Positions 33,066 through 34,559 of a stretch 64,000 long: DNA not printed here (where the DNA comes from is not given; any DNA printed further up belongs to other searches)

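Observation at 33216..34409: Full-length eukaryote-type glutamine synthetase (GS-II) homologue in a phage, with an extra C-terminal tail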

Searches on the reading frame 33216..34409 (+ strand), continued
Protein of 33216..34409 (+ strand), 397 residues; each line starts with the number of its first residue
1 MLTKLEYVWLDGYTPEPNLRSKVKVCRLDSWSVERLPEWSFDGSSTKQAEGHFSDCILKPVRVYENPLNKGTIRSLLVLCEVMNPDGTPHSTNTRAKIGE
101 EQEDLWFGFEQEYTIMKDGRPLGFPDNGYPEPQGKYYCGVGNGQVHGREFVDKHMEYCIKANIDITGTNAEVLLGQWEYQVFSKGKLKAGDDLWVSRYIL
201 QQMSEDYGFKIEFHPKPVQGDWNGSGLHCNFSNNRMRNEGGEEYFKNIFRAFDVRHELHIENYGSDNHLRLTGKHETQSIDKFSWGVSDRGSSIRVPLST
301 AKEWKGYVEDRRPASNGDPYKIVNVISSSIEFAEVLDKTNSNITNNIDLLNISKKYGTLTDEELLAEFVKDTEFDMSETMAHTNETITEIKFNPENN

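Call 9: find_homologous_proteins(query=window:33216-34406:+, max_evalue=1e-20)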
Query window:33216-34406:+ (397 aa): 8000 proteins with E <= 1e-20 among 8000 candidates; the best 120 are listed.
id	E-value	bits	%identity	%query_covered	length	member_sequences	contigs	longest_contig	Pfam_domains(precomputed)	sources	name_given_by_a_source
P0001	3.1e-277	937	100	100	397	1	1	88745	PF03951.25,PF00120.30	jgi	-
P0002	5.9e-270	913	96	100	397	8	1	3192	PF03951.25,PF00120.30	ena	-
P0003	2.0e-264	895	95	100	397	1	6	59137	PF03951.25,PF00120.30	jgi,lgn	jgi:glutamine synthetase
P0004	1.1e-263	893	95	100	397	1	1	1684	PF03951.25,PF00120.30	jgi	jgi:glutamine synthetase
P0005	7.9e-261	883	95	99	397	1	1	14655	PF03951.25,PF00120.30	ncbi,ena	-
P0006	6.0e-260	880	95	99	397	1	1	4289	PF03951.25,PF00120.30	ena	-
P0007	7.0e-260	880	94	99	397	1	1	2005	PF03951.25,PF00120.30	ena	-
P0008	2.7e-259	878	94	99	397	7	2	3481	PF03951.25,PF00120.30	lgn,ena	-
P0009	2.6e-243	826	87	99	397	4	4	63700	PF03951.25,PF00120.30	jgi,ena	jgi:glutamine synthetase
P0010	1.5e-226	770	81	100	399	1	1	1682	PF03951.25,PF00120.30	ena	-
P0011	1.8e-226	770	81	100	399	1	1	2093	PF03951.25,PF00120.30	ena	-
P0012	7.9e-226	768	82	99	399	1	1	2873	PF03951.25,PF00120.30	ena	-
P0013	1.4e-225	767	81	100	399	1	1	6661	PF03951.25,PF00120.30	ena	-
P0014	2.7e-224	763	92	87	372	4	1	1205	PF03951.25,PF00120.30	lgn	-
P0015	3.0e-212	723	76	100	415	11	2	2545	PF03951.25,PF00120.30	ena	-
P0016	1.1e-208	712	76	99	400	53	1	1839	PF03951.25,PF00120.30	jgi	jgi:glutamine synthetase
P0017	2.8e-207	707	75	99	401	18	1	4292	PF03951.25,PF00120.30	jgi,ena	jgi:glutamine synthetase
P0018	2.3e-206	704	84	87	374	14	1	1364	PF03951.25,PF00120.30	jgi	jgi:glutamine synthetase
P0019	3.9e-206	703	75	99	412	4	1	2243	PF03951.25,PF00120.30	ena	-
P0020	6.9e-203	693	74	99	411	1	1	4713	PF03951.25,PF00120.30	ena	-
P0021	5.0e-202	690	83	87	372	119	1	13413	PF03951.25,PF00120.30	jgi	-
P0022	6.6e-202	689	74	98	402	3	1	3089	PF03951.25,PF00120.30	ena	-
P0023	1.0e-201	689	81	88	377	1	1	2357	PF03951.25,PF00120.30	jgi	jgi:glutamine synthetase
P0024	6.9e-201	686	76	93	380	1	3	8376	PF03951.25,PF00120.30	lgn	-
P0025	9.0e-201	686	76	93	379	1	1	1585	PF03951.25,PF00120.30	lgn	-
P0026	1.6e-200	685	81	88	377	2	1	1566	PF03951.25,PF00120.30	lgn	-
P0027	2.7e-200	684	81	88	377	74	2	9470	PF03951.25,PF00120.30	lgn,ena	-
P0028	3.5e-200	684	75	93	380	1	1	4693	PF03951.25,PF00120.30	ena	-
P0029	3.8e-200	684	76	93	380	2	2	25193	PF03951.25,PF00120.30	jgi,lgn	jgi:glutamine synthetase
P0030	5.5e-200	683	81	88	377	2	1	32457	PF03951.25,PF00120.30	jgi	jgi:glutamine synthetase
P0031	9.2e-200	682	75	93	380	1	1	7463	PF03951.25,PF00120.30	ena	-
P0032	1.8e-199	681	76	93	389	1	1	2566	PF03951.25,PF00120.30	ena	-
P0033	2.0e-199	681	80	88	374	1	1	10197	PF03951.25,PF00120.30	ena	-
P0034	2.7e-199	681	80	88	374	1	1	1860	PF03951.25,PF00120.30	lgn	-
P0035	2.7e-199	681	80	88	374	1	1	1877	PF03951.25,PF00120.30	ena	-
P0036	3.0e-199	681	80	88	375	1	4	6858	PF03951.25,PF00120.30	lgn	-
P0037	3.2e-199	680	76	93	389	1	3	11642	PF03951.25,PF00120.30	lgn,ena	-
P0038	3.3e-199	680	72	99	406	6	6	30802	PF03951.25,PF00120.30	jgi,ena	jgi:glutamine synthetase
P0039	5.0e-199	680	75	93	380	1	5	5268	PF03951.25,PF00120.30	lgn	-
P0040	5.3e-199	680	73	97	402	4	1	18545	PF03951.25,PF00120.30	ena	-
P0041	1.1e-198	679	75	93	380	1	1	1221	PF03951.25,PF00120.30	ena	-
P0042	1.2e-198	679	75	93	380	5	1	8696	PF03951.25,PF00120.30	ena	-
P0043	1.5e-198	678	81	86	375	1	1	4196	PF03951.25,PF00120.30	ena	-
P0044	1.6e-198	678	76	93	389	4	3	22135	PF03951.25,PF00120.30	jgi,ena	-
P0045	2.1e-198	678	79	88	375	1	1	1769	PF03951.25,PF00120.30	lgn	-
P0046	2.3e-198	678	76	93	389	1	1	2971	PF03951.25,PF00120.30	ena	-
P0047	4.4e-198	677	77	94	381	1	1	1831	PF03951.25,PF00120.30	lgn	-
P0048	5.8e-198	676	77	94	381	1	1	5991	PF03951.25,PF00120.30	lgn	-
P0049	7.8e-198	676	80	88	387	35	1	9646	PF03951.25,PF00120.30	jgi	-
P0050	9.7e-198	676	77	94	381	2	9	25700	PF03951.25,PF00120.30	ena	-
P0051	1.1e-197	675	81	87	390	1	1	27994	PF03951.25,PF00120.30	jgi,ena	jgi:glutamine synthetase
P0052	3.1e-197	674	79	88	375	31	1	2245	PF03951.25,PF00120.30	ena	-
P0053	3.2e-197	674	73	99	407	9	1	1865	PF03951.25,PF00120.30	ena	-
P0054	9.9e-197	672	79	88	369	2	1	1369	PF03951.25,PF00120.30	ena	-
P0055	1.2e-196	672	76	93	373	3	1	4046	PF03951.25,PF00120.30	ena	-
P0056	1.5e-196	672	72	100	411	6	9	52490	PF03951.25,PF00120.30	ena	-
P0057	2.1e-196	671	72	100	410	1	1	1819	PF03951.25,PF00120.30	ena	-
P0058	2.3e-196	671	77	94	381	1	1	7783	PF03951.25,PF00120.30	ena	-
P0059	4.6e-196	670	80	88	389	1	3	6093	PF03951.25,PF00120.30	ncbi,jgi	jgi:glutamine synthetase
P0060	7.0e-196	669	80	88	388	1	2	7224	PF03951.25,PF00120.30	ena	-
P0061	7.5e-196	669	80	88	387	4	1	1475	PF03951.25,PF00120.30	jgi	-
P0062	9.5e-196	669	80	88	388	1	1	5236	PF03951.25,PF00120.30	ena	-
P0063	1.1e-195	669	80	88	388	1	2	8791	PF03951.25,PF00120.30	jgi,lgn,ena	jgi:glutamine synthetase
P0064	1.2e-195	669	80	88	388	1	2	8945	PF03951.25,PF00120.30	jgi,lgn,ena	jgi:glutamine synthetase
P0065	1.8e-195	668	80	88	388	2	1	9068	PF03951.25,PF00120.30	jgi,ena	jgi:glutamine synthetase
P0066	1.9e-195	668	79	88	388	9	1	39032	PF03951.25,PF00120.30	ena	-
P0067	2.9e-195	667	71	100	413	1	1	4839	PF03951.25,PF00120.30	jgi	-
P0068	3.1e-195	667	80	88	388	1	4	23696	PF03951.25,PF00120.30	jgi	jgi:glutamine synthetase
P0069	3.2e-195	667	79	88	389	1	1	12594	PF03951.25,PF00120.30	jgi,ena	jgi:glutamine synthetase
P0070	4.8e-195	667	79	88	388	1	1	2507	PF03951.25,PF00120.30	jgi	jgi:glutamine synthetase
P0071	4.9e-195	667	78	88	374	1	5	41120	PF03951.25,PF00120.30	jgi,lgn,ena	-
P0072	5.8e-195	666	78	88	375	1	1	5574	PF03951.25,PF00120.30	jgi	-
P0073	1.3e-194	665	79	88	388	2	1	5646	PF03951.25,PF00120.30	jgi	jgi:glutamine synthetase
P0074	1.7e-194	665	78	88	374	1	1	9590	PF03951.25,PF00120.30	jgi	-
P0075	2.0e-194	665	78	88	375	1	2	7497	PF03951.25,PF00120.30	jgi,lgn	-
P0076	2.1e-194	665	79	88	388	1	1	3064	PF03951.25,PF00120.30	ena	-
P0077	2.3e-194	664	79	88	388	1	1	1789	PF03951.25,PF00120.30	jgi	jgi:glutamine synthetase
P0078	3.8e-194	664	79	88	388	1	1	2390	PF03951.25,PF00120.30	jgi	jgi:glutamine synthetase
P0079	6.2e-194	663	79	88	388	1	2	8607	PF03951.25,PF00120.30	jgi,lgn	-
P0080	9.9e-194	662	79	88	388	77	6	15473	PF03951.25,PF00120.30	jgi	jgi:glutamine synthetase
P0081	1.0e-193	662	79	88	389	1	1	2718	PF03951.25,PF00120.30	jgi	jgi:glutamine synthetase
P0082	1.7e-193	662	79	88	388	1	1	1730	PF03951.25,PF00120.30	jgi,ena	jgi:glutamine synthetase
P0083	1.8e-193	662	79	87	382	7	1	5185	PF03951.25,PF00120.30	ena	-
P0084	2.1e-193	661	72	93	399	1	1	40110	PF03951.25,PF00120.30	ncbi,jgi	jgi:glutamine synthetase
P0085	6.8e-193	660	79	88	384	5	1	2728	PF03951.25,PF00120.30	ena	-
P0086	9.4e-193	659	78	88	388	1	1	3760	PF03951.25,PF00120.30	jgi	jgi:glutamine synthetase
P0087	1.0e-192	659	79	87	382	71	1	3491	PF03951.25,PF00120.30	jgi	jgi:glutamine synthetase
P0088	1.2e-192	659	74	93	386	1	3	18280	PF03951.25,PF00120.30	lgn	-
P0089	1.3e-192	659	70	99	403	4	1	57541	PF03951.25,PF00120.30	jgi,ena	jgi:glutamine synthetase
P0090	3.0e-192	657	79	88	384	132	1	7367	PF03951.25,PF00120.30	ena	-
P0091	1.0e-191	656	78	88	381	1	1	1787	PF03951.25,PF00120.30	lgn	-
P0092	1.5e-191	655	78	87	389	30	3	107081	PF03951.25,PF00120.30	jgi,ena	jgi:glutamine synthetase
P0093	1.6e-191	655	74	93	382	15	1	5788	PF03951.25,PF00120.30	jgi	jgi:glutamine synthetase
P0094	1.7e-191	655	78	88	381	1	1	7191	PF03951.25,PF00120.30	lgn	-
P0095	2.1e-191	655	78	88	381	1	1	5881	PF03951.25,PF00120.30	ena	-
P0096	2.7e-191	654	75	91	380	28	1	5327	PF03951.25,PF00120.30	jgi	-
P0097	3.2e-191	654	78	88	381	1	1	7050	PF03951.25,PF00120.30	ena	-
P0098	3.4e-191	654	78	88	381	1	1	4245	PF03951.25,PF00120.30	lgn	-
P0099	3.4e-191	654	78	88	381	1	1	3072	PF03951.25,PF00120.30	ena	-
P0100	3.6e-191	654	75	92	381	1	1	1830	PF03951.25,PF00120.30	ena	-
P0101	3.7e-191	654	78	88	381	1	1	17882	PF03951.25,PF00120.30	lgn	-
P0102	3.9e-191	654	78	88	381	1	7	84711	PF03951.25,PF00120.30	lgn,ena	-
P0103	5.2e-191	653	77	88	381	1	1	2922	PF03951.25,PF00120.30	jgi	jgi:glutamine synthetase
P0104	9.9e-191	652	77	87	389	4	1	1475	PF03951.25,PF00120.30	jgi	jgi:glutamine synthetase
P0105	1.1e-190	652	77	88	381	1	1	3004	PF03951.25,PF00120.30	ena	-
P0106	2.0e-190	651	75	91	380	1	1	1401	PF03951.25,PF00120.30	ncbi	-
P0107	2.6e-190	651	77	88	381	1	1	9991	PF03951.25,PF00120.30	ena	-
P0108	3.5e-190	651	73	93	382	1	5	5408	PF03951.25,PF00120.30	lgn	-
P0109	4.2e-190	650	70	99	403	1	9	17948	PF03951.25,PF00120.30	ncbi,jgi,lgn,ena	jgi:glutamine synthetase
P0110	1.4e-189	649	69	99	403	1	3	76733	PF03951.25,PF00120.30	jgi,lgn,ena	jgi:glutamine synthetase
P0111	1.4e-189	649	77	87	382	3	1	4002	PF03951.25,PF00120.30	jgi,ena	-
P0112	1.2e-188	646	72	93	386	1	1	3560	PF03951.25,PF00120.30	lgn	-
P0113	1.5e-188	645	72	93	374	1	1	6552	PF03951.25,PF00120.30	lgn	-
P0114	5.2e-188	644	77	88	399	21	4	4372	PF03951.25,PF00120.30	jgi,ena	jgi:glutamine synthetase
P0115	2.9e-187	641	76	88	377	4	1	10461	PF03951.25,PF00120.30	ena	-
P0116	7.2e-186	636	79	84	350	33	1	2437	PF03951.25,PF00120.30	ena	-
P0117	8.1e-185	633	78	85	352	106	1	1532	PF03951.25,PF00120.30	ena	-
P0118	8.6e-185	633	75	88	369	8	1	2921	PF03951.25,PF00120.30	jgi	-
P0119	9.8e-185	633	75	88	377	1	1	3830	PF03951.25,PF00120.30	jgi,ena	jgi:glutamine synthetase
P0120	1.2e-184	632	75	88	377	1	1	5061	PF03951.25,PF00120.30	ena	-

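Call 15: find_related_loci(query=window:33216-34406:+, collection=viral_contigs, flank=10000)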
Query window:33216-34406:+ (397 aa) in viral_contigs; peptide patterns used: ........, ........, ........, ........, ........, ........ (x = any residue, [..] = any of these).
600 stretches matched a pattern (row limit reached: there are more); 592 encode a relative of the query (tblastn E <= 1e-3); the best 80 are kept; 80 distinct loci.
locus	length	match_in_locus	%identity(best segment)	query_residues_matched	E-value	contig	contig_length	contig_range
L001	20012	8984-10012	84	1-343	0e+0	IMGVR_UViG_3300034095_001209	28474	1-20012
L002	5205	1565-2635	81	4-351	0e+0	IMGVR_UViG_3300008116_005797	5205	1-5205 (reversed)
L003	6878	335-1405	81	4-351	0e+0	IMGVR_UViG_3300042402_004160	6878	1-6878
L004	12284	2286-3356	81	4-351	0e+0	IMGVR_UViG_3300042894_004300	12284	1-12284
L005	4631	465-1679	72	1-392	0e+0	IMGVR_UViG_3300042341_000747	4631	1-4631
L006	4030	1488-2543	80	3-351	0e+0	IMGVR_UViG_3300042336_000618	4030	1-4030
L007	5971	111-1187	79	1-348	0e+0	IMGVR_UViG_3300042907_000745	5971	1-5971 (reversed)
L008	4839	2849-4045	71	1-397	0e+0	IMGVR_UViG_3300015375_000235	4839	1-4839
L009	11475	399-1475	79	1-348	0e+0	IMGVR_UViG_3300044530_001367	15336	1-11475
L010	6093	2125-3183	80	1-349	0e+0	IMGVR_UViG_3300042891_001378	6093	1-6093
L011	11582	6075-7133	79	1-349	0e+0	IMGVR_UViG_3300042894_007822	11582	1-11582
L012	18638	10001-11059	79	1-349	0e+0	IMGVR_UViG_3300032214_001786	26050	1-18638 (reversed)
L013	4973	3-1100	75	15-371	0e+0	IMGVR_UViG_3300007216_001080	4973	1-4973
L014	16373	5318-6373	79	1-348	0e+0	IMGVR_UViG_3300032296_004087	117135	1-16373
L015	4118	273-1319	79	4-349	0e+0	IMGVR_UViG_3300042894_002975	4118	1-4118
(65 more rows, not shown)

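Call 24: find_related_loci(query=A1, collection=genome_contigs, flank=6000)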
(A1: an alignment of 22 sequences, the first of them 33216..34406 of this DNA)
Query A1 (397 aa) in genome_contigs; peptide patterns used: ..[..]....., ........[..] (x = any residue, [..] = any of these).
600 stretches matched a pattern (row limit reached: there are more); 595 encode a relative of the query (tblastn E <= 1e-3); the best 80 are kept; 80 distinct loci.
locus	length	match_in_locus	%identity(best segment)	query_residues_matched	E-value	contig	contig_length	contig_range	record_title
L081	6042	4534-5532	62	4-337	1e-142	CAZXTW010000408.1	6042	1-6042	MAG TPA_asm: uncultured Roseivirgaceae bacterium isolate SRP135972_co2_271 genome assembly, contig: NODE_21123_length_60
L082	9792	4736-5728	61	4-335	1e-140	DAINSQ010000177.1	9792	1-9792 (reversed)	MAG TPA_asm: Saprospiraceae bacterium isolate CTOTU46442 NODE_966_length_9792_cov_6.013557, whole genome shotgun sequenc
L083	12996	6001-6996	61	3-335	1e-139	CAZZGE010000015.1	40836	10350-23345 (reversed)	MAG TPA_asm: uncultured Porifericola sp. isolate binchicken_co8_359 genome assembly, contig: NODE_994_length_40836_cov_1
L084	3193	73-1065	62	4-335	5e-145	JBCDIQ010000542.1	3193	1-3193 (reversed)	MAG: Bacteroidota bacterium isolate P01_H01_bin.183 k141_138521_length_3193_cov_8.0000, whole genome shotgun sequence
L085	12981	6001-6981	61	3-330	6e-139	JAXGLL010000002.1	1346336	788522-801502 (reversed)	MAG: Akkermansiaceae bacterium isolate AnMBR.bin208 bin208_2, whole genome shotgun sequence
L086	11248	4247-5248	60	4-342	6e-138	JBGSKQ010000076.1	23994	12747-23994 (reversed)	MAG: Saprospiraceae bacterium isolate JTS-AC184 k141_2682989, whole genome shotgun sequence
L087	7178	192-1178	62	2-331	2e-137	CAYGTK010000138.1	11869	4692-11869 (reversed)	MAG TPA_asm: uncultured Chitinophagaceae bacterium isolate ERP117304_co3_226 genome assembly, contig: NODE_7583_length_1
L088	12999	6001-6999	61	4-336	3e-137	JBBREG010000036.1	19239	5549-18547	MAG: Chitinophagales bacterium isolate Co_metawrap_2492 Cmw_2492_k141_5976138_length_19239_cov_8.0000, whole genome shot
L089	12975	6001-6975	60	4-330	1e-136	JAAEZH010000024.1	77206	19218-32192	MAG: Bacteroidetes bacterium isolate P03SST1bin.21 NODE_201_length_77206_cov_6.94358, whole genome shotgun sequence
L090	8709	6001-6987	59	4-333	4e-136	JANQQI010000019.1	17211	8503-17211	MAG: Saprospiraceae bacterium isolate IP29b_bin.23 k99_281191, whole genome shotgun sequence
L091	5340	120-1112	59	4-335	9e-134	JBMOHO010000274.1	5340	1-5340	MAG: Saprospiraceae bacterium isolate Deming_bin.356 contig53684, whole genome shotgun sequence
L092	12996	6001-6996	59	3-333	2e-131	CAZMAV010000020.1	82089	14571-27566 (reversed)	MAG TPA_asm: uncultured Bacteroidia bacterium isolate SRP141376_co5_421 genome assembly, contig: NODE_590_length_82089_c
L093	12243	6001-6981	57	1-330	2e-130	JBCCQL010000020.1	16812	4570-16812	MAG: Planctomycetota bacterium isolate P01_D01_bin.151 k141_78503_length_16812_cov_11.8212, whole genome shotgun sequenc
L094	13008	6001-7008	60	1-337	4e-138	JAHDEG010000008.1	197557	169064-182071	MAG: Flavobacteriales bacterium isolate MAG-176 ND_23, whole genome shotgun sequence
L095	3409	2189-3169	59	4-331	3e-134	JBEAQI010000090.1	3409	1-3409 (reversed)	MAG: Verrucomicrobiota bacterium isolate muddycreek_2019_sw_WHONDRS-S19S_0082_B_bin.38 scaffold_1763398, whole genome sh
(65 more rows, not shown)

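Call 26: find_encoding_contigs(protein=window:33216-34409:+, flank=10000, max_places=3)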
Protein window:33216-34409:+ (397 aa): no gene with exactly this product is on record in the collection.

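Call 28: find_encoding_contigs(protein=P0001, flank=10000, max_places=3)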
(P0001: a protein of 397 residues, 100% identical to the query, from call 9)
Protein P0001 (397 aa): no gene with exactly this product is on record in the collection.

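Call 29: find_encoding_contigs(protein=P0092, flank=10000, max_places=2)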
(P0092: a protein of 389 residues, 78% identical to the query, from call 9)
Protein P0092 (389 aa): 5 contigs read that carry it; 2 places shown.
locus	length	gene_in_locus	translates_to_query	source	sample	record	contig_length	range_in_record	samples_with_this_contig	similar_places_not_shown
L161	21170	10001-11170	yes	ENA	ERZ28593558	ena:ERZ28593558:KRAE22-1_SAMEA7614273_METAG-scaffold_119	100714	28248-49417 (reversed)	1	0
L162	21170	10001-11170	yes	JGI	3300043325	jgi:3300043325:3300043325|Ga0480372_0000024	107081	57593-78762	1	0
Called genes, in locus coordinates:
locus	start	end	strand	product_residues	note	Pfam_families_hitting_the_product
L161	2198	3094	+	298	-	-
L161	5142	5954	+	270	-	-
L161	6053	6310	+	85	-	PF13884:Peptidase_S74 (weak)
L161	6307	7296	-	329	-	-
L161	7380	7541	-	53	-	-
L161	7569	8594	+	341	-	-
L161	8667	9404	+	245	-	-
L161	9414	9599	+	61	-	-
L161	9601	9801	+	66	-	-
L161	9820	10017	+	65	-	-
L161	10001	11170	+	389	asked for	PF03951:Gln-synt_N, PF00120:Gln-synt_C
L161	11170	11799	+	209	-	PF27704:GuanidinoAc_N-MeTrfase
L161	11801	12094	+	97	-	PF11753:DUF3310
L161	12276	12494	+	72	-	-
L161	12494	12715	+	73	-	-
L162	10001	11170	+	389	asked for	PF03951:Gln-synt_N, PF00120:Gln-synt_C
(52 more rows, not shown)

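Call 41: get_annotated_region(hit=H1, flank=6000)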
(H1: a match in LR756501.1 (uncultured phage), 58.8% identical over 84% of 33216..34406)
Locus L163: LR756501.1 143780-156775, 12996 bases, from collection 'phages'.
description: uncultured phage genome assembly, chromosome: 1.
organism: uncultured phage (NCBI taxid 278008)
taxonomy: Viruses; environmental samples
host: -; source: metagenomic; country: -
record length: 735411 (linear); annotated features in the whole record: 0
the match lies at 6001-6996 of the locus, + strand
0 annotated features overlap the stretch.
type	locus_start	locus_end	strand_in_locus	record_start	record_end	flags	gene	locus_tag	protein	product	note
